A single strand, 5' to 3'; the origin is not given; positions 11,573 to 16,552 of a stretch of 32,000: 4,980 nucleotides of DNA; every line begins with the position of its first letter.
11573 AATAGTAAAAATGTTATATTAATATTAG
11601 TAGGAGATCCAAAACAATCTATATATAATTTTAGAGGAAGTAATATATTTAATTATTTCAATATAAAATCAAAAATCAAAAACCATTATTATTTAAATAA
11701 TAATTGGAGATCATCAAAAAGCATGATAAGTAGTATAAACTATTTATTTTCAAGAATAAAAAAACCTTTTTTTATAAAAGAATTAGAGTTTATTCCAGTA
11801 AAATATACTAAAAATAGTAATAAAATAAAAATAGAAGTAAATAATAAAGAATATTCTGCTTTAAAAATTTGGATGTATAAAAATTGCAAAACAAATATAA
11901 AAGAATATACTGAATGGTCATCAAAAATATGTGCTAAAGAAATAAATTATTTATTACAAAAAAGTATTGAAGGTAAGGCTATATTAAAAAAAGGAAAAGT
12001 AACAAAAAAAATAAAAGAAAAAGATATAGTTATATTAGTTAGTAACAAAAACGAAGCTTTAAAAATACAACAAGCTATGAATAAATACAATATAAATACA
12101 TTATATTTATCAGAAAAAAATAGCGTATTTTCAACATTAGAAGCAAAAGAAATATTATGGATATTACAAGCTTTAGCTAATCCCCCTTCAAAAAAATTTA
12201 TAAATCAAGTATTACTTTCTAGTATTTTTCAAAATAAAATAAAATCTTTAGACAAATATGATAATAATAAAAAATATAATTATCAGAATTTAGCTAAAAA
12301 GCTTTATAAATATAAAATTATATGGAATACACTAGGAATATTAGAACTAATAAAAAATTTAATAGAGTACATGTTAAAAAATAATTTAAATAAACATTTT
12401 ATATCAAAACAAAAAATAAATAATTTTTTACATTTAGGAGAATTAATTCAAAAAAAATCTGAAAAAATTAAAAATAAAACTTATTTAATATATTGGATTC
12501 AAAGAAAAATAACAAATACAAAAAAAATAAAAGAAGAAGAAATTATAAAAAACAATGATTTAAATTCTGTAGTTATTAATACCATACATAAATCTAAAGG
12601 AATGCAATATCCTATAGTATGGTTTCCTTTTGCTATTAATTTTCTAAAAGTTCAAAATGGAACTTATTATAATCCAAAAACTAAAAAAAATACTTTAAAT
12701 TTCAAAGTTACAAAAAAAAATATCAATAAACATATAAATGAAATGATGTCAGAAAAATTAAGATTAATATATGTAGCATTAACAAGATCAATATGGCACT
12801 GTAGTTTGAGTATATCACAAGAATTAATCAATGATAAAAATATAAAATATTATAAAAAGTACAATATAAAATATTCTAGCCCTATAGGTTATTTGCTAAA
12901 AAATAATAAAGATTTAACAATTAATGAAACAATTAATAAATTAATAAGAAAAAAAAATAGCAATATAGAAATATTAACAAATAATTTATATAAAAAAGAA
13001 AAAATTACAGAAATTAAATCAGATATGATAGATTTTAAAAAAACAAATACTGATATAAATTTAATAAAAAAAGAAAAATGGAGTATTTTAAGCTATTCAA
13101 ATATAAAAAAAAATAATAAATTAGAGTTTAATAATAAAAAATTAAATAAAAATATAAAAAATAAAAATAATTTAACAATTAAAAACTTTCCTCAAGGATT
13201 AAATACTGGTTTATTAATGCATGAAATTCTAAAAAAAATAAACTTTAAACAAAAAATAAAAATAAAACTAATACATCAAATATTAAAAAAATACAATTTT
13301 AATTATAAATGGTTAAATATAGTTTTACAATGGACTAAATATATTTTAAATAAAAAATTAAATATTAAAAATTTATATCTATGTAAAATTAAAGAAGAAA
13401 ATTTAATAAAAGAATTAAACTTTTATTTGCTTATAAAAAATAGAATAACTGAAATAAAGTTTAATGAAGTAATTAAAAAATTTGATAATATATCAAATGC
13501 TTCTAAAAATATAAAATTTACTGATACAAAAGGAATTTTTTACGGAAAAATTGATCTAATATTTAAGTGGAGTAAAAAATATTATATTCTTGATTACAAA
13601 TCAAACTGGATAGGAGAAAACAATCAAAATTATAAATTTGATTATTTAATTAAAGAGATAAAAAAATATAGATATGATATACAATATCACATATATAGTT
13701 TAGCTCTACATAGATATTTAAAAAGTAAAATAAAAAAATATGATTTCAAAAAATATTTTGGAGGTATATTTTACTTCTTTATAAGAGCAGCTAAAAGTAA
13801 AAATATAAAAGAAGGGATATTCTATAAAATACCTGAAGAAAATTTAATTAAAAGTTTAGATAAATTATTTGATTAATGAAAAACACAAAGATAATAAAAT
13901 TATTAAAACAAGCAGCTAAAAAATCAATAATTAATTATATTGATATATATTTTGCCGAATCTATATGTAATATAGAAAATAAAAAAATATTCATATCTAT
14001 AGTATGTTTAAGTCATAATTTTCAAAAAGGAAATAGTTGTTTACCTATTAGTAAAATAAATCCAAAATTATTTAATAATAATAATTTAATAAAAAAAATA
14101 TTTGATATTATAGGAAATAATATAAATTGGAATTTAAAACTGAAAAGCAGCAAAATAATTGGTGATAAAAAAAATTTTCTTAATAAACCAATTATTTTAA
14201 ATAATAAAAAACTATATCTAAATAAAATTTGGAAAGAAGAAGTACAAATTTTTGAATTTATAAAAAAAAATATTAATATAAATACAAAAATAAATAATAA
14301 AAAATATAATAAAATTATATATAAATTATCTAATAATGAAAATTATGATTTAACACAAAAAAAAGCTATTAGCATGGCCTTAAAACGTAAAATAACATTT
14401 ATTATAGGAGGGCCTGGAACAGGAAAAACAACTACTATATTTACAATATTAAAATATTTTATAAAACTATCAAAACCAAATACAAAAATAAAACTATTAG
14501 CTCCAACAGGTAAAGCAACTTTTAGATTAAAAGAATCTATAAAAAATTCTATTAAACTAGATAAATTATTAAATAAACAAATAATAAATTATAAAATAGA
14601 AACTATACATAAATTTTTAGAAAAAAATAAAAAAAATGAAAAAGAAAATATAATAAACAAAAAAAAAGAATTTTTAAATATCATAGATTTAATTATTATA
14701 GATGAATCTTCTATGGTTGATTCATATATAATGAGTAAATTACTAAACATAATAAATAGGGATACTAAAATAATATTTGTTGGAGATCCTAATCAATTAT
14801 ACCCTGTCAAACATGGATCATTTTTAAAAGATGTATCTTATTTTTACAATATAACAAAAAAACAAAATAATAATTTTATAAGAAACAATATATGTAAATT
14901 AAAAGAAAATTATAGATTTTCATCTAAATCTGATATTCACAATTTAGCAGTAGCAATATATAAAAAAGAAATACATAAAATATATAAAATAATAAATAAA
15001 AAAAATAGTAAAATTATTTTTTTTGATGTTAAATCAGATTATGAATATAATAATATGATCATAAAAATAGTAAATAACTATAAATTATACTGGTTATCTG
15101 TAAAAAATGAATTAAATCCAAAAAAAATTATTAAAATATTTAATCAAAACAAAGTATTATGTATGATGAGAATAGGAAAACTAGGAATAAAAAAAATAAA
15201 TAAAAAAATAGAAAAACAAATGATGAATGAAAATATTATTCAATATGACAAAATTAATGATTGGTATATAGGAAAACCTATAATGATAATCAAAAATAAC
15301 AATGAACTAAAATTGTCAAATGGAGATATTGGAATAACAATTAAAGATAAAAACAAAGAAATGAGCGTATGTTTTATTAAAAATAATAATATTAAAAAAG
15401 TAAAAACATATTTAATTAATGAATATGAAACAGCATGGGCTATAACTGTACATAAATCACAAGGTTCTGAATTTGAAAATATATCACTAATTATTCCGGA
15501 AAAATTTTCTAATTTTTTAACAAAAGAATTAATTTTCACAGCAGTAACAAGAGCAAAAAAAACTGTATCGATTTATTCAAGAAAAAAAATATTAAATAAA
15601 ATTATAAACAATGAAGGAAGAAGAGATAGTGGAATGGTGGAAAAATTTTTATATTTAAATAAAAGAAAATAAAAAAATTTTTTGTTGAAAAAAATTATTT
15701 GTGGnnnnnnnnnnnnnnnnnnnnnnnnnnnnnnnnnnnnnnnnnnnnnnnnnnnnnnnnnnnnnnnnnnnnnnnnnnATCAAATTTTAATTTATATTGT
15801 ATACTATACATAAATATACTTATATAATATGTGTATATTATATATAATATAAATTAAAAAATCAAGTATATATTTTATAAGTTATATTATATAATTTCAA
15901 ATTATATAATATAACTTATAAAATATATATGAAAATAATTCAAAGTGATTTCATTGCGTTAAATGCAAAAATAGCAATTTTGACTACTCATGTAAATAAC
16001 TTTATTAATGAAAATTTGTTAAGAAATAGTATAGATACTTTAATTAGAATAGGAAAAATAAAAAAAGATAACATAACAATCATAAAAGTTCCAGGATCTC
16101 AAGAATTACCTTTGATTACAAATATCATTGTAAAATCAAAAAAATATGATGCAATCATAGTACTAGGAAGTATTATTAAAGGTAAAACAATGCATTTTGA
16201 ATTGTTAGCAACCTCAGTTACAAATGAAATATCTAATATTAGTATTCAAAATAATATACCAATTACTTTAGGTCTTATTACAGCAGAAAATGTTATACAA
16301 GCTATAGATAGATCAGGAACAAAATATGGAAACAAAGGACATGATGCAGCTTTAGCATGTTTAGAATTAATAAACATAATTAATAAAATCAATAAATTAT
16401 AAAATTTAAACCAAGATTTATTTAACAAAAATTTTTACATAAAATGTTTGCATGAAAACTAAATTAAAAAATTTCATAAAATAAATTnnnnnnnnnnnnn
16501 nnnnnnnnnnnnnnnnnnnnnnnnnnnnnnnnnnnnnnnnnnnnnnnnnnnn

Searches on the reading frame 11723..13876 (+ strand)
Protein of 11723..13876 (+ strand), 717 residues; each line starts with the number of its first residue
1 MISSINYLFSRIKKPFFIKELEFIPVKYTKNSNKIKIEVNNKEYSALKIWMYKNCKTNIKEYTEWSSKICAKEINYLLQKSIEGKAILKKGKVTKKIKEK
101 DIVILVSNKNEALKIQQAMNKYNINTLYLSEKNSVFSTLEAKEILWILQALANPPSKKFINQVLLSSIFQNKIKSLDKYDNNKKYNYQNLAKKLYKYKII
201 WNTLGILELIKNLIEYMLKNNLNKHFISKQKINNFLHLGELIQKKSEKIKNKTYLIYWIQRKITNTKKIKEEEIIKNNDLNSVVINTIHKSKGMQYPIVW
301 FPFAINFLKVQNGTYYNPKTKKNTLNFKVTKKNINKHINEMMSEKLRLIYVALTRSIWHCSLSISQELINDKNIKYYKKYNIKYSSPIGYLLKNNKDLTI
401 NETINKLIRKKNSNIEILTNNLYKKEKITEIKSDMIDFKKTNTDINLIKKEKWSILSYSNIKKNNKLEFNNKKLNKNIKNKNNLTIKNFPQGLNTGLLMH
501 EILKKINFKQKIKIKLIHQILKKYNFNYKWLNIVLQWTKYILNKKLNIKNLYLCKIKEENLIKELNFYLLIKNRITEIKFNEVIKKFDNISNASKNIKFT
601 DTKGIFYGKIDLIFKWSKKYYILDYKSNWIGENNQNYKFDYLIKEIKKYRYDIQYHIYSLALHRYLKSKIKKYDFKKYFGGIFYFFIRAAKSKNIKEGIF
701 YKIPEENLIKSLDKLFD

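Call 28: search_protein_families(library=ncbifam, proteins=[window:11723-13876:+], max_evalue=0.00001)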
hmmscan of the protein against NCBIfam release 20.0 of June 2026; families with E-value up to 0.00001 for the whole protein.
window:11723-13876:+ (717 aa): 4 families
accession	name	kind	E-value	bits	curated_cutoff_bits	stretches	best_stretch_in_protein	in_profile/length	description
NF008128.0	PRK10876.1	equivalog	4.1e-161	538.1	1697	1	1-716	453-1172/1181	exodeoxyribonuclease V subunit beta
TIGR00609.1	recB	equivalog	2.8e-154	515.9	696.05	1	1-716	447-1175/1175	exodeoxyribonuclease V subunit beta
TIGR02785.1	addA_Gpos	equivalog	1.1e-15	56.6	707.65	1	20-200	498-677/1234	helicase-exonuclease AddAB subunit AddA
TIGR02784.1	addA_alphas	equivalog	3e-06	25.9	860.75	0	69-356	554-861/1138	double-strand break repair helicase AddA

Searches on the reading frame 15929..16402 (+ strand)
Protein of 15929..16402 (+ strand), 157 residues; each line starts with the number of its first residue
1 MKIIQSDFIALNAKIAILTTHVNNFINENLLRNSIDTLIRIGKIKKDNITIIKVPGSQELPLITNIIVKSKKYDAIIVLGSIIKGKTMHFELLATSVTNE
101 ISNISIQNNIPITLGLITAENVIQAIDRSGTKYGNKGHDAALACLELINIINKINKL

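Call 29: search_protein_families(library=ncbifam, proteins=[window:15929-16402:+], max_evalue=0.00001)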
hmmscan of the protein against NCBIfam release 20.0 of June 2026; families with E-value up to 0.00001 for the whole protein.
window:15929-16402:+ (157 aa): 3 families
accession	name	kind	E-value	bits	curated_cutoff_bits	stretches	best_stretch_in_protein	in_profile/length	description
TIGR00114.1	lumazine-synth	equivalog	1.1e-39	135.6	84.6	1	14-149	2-136/138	6,7-dimethyl-8-ribityllumazine synthase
NF000814.0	PRK00061.2-2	equivalog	8.8e-26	90.6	174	1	12-154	17-158/160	6,7-dimethyl-8-ribityllumazine synthase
NF009084.0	PRK12419.1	equivalog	2.3e-13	50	160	1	14-155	15-158/166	6,7-dimethyl-8-ribityllumazine synthase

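Call 38: find_encoding_contigs(protein=window:15929-16402:+, flank=10000, max_places=8)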
Protein window:15929-16402:+ (157 aa): 1 contig read that carries it; 1 place shown.
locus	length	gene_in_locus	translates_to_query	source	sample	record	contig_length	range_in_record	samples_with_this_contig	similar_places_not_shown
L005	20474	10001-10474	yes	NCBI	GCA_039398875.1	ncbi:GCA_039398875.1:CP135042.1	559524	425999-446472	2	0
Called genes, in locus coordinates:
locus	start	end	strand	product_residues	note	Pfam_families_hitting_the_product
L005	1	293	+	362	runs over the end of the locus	PF01116:F_bP_aldolase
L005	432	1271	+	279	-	PF05552:MS_channel_1st_1, PF21088:MS_channel_1st, PF00924:MS_channel_2nd, PF21082:MS_channel_3rd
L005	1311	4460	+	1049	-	PF04257:RecC_N, PF27451:RecC_4th, PF17946:RecC_C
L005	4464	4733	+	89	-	PF00580:UvrD-helicase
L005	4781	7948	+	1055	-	PF00580:UvrD-helicase, PF13245:AAA_19 (weak), PF13361:UvrD_C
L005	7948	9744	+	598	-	PF21185:RecD_N, PF00580:UvrD-helicase, PF13086:AAA_11, PF13245:AAA_19, PF13604:AAA_30, PF09848:SLFN-g3_helicase, PF18335:SH3_13 (weak), PF13538:UvrD_C_2, +3 more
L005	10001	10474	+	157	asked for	PF00885:DMRL_synthase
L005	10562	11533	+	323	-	PF00586:AIRS, PF02769:AIRS_C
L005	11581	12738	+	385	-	PF00383:dCMP_cyt_deam_1, PF14437:MafB19-deam, PF01872:RibD_C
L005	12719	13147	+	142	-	PF01029:NusB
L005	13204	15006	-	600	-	PF13292:DXP_synthase_N, PF02779:Transket_pyr, PF02780:Transketolase_C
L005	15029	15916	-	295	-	PF00348:polyprenyl_synt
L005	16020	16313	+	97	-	PF00581:Rhodanese (faint)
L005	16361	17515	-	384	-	PF00083:Sugar_tr, PF07690:MFS_1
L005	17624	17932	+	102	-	PF04358:DsrC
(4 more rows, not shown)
